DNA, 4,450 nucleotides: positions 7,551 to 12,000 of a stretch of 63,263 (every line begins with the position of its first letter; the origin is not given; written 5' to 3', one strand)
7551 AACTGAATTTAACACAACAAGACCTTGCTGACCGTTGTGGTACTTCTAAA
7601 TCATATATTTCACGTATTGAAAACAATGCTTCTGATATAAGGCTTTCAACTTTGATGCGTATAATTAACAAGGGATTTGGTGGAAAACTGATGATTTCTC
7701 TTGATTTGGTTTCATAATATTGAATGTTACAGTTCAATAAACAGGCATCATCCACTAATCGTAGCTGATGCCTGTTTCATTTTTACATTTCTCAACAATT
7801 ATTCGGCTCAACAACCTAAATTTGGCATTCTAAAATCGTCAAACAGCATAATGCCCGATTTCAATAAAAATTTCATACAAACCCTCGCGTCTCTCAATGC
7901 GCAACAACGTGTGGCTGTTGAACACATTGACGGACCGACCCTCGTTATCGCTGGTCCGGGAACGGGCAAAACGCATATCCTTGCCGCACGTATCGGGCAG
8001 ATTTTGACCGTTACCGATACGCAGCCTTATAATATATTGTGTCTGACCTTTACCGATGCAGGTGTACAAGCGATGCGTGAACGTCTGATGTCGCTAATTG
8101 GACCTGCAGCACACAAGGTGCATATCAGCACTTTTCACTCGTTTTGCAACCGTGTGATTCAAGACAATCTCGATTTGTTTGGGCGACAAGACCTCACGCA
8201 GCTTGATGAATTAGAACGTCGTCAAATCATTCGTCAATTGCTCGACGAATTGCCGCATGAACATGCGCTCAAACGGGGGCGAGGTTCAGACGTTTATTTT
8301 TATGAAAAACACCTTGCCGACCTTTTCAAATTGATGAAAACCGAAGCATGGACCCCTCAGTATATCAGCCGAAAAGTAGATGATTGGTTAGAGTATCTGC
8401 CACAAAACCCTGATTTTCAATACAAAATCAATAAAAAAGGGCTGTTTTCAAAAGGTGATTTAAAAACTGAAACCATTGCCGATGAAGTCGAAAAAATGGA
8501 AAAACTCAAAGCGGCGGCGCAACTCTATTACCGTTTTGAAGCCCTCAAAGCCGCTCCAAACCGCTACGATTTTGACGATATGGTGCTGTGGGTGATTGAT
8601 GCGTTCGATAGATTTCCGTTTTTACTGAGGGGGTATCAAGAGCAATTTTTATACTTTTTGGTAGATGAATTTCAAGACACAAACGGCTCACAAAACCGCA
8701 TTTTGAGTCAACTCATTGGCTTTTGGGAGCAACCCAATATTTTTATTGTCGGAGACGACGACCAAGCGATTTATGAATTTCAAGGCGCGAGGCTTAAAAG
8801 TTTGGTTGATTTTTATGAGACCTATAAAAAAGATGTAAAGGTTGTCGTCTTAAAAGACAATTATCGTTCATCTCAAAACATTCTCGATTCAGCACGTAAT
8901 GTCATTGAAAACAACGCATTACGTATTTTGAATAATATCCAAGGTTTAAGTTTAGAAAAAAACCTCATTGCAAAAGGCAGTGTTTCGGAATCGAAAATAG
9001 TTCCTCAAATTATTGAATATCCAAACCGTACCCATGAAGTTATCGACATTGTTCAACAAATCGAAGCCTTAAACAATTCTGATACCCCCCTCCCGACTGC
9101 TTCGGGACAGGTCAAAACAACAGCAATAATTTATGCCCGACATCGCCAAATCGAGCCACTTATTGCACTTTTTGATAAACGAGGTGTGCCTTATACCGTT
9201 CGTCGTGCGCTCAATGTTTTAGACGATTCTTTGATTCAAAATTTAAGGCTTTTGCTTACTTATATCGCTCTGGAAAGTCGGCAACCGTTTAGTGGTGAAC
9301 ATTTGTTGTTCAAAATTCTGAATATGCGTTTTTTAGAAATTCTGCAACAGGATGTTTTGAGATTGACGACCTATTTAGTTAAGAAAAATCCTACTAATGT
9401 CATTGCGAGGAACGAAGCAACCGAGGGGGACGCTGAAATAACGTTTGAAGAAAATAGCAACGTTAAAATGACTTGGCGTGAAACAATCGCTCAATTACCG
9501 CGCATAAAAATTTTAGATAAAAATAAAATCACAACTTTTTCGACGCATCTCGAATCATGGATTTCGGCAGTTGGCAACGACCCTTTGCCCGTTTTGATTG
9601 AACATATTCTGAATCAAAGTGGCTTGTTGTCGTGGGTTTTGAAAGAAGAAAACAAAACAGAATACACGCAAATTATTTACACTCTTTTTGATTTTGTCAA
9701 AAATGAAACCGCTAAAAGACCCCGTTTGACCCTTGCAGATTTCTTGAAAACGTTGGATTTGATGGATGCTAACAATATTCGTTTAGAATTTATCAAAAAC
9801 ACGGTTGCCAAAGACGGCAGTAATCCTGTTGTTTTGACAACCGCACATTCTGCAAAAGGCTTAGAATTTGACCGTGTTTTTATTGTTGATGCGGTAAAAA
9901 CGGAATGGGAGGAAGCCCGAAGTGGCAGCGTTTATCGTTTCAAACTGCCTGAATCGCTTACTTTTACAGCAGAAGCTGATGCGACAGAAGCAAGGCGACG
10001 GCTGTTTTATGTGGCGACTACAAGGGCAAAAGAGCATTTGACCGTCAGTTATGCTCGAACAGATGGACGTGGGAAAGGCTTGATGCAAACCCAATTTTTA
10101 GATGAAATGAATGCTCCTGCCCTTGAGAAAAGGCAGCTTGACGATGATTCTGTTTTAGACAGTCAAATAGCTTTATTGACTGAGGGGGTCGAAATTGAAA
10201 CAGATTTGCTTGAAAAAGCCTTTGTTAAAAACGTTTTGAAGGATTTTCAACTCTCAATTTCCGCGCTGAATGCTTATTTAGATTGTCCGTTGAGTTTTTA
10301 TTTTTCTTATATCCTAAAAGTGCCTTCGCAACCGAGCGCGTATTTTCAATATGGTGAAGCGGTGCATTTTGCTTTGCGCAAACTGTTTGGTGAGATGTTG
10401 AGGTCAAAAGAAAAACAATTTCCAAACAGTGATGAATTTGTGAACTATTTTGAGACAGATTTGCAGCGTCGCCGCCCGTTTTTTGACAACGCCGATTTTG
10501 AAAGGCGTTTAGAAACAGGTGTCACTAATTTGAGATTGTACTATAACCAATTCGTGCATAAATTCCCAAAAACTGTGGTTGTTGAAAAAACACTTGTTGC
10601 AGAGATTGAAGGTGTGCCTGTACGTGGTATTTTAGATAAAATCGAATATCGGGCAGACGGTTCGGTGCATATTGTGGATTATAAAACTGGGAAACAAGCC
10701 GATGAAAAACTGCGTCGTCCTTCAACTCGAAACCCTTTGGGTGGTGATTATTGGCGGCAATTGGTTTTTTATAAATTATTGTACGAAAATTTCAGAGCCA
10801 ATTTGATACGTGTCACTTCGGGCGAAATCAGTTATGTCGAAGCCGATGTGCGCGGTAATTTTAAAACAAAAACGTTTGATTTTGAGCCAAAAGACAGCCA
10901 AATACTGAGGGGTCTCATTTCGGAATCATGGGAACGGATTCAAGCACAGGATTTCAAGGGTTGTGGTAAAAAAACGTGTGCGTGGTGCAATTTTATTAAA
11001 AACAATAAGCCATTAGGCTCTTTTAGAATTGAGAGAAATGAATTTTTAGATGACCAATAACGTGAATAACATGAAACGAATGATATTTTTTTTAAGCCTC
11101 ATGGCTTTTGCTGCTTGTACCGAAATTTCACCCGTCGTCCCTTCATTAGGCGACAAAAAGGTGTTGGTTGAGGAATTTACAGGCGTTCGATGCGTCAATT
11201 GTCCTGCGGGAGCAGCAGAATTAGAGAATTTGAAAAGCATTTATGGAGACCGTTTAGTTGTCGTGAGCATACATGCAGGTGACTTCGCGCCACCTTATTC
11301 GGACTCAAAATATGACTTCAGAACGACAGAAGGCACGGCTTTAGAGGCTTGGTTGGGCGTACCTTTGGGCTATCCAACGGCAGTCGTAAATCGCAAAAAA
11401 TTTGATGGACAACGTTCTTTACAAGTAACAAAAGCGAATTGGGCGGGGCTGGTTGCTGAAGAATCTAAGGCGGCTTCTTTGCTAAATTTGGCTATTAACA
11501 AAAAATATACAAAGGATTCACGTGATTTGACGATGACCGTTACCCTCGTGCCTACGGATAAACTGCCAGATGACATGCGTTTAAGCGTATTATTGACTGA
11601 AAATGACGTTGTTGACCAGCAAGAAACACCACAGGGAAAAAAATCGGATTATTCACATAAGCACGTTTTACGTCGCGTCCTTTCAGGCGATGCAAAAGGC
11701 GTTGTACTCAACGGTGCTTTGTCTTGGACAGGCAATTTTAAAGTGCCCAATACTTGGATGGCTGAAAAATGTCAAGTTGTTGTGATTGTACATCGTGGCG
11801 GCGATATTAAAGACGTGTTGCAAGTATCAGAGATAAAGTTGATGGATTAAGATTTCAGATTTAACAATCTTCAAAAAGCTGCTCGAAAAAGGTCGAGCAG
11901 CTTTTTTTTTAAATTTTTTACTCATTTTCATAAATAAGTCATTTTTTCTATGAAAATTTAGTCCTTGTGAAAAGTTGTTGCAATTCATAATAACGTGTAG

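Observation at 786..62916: Hyper-abundant non-palindromic 10-mer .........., about one copy per 1.3 kb, on both strands, inside and outside genes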

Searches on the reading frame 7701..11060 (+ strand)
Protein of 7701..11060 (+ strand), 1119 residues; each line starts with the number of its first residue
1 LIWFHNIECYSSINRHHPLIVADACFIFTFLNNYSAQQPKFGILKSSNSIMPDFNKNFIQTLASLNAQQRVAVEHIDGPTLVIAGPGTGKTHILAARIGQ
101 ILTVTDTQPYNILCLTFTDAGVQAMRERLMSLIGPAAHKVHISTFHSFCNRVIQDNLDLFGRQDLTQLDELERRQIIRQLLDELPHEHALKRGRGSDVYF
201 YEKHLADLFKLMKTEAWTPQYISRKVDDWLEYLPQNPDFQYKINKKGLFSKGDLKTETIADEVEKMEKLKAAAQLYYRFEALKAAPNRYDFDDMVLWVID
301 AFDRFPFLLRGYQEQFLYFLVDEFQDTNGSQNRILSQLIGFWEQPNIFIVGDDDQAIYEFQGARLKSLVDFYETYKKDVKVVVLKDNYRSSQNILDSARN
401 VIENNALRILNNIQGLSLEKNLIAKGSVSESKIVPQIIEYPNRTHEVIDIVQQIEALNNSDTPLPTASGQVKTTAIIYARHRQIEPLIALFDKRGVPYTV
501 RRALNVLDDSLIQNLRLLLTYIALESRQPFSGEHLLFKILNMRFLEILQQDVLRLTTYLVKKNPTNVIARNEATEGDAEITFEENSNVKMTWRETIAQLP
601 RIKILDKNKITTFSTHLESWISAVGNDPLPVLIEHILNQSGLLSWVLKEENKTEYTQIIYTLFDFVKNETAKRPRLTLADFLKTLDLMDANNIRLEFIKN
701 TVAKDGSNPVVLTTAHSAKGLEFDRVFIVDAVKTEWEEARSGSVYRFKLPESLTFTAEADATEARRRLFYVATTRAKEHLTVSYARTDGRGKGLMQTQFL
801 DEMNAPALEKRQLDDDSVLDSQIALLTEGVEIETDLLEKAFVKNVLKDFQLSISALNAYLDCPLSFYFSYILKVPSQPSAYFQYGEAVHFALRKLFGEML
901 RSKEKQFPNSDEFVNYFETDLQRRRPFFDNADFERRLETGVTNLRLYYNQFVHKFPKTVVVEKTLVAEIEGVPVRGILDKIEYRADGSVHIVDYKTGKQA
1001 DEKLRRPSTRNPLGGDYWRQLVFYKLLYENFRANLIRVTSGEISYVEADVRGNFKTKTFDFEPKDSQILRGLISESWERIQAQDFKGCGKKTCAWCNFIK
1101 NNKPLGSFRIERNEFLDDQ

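Call 6: search_protein_families(library=ncbifam, proteins=[window:7701-11060:+])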
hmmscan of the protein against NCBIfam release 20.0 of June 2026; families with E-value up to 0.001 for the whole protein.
window:7701-11060:+ (1119 aa): 18 families
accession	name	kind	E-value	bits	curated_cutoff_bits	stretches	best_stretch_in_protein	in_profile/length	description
TIGR01073.1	pcrA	equivalog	8.8e-82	275.6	911.2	3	255-414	149-305/725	DNA helicase PcrA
TIGR01074.1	rep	equivalog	1.4e-65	221.8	951.45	2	249-814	140-644/668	DNA helicase Rep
TIGR01075.1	uvrD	equivalog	7.6e-60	203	1144.45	3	267-414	160-304/715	DNA helicase II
NF008743.0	PRK11773.1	equivalog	2.2e-59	201.5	965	3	254-412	154-307/720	DNA helicase II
NF008172.0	PRK10919.1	equivalog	3.5e-44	151.1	1168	2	251-406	143-295/673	DNA helicase Rep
NF008276.0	PRK11054.1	equivalog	8.1e-40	136.9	543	2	63-417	195-531/684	DNA helicase IV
TIGR00609.1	recB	equivalog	2.5e-33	115.3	696.05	3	268-407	322-460/1175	exodeoxyribonuclease V subunit beta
TIGR02785.1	addA_Gpos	equivalog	1.2e-30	106.2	707.65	2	258-401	326-479/1234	helicase-exonuclease AddAB subunit AddA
TIGR02784.1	addA_alphas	equivalog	2.5e-29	102.3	860.75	3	268-405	340-496/1138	double-strand break repair helicase AddA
NF010485.0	PRK13909.1-2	equivalog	1.6e-19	69.7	650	1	258-402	270-424/909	RecB-like helicase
NF010487.0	PRK13909.1-4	equivalog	7.1e-18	64.3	759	1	316-415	328-433/924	RecB-like helicase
NF041464.1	HelD_BACSU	equivalog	6.6e-11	40.8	419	1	316-453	547-681/779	RNA polymerase recycling motor HelD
NF008128.0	PRK10876.1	equivalog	7.4e-11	40.4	1697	1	289-403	349-462/1181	exodeoxyribonuclease V subunit beta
TIGR02773.1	addB_Gpos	equivalog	1.5e-05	22.8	903.7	0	767-804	646-683/1159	helicase-exonuclease AddAB subunit AddB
TIGR02786.1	addB_alphas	equivalog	0.00013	20.2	486.5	1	959-1002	867-909/1024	double-strand break repair protein AddB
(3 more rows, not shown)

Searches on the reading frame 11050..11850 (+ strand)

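Call 44: search_protein_families(library=pfam, max_evalue=0.000001, proteins=[window:11050-11850:+])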
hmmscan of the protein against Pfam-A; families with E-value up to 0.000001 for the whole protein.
window:11050-11850:+ (266 aa): 1 family
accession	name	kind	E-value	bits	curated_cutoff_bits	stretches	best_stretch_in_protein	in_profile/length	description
PF11551.14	Omp28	-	1.6e-20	74.1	34.9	1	107-263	12-166/171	Outer membrane protein Omp28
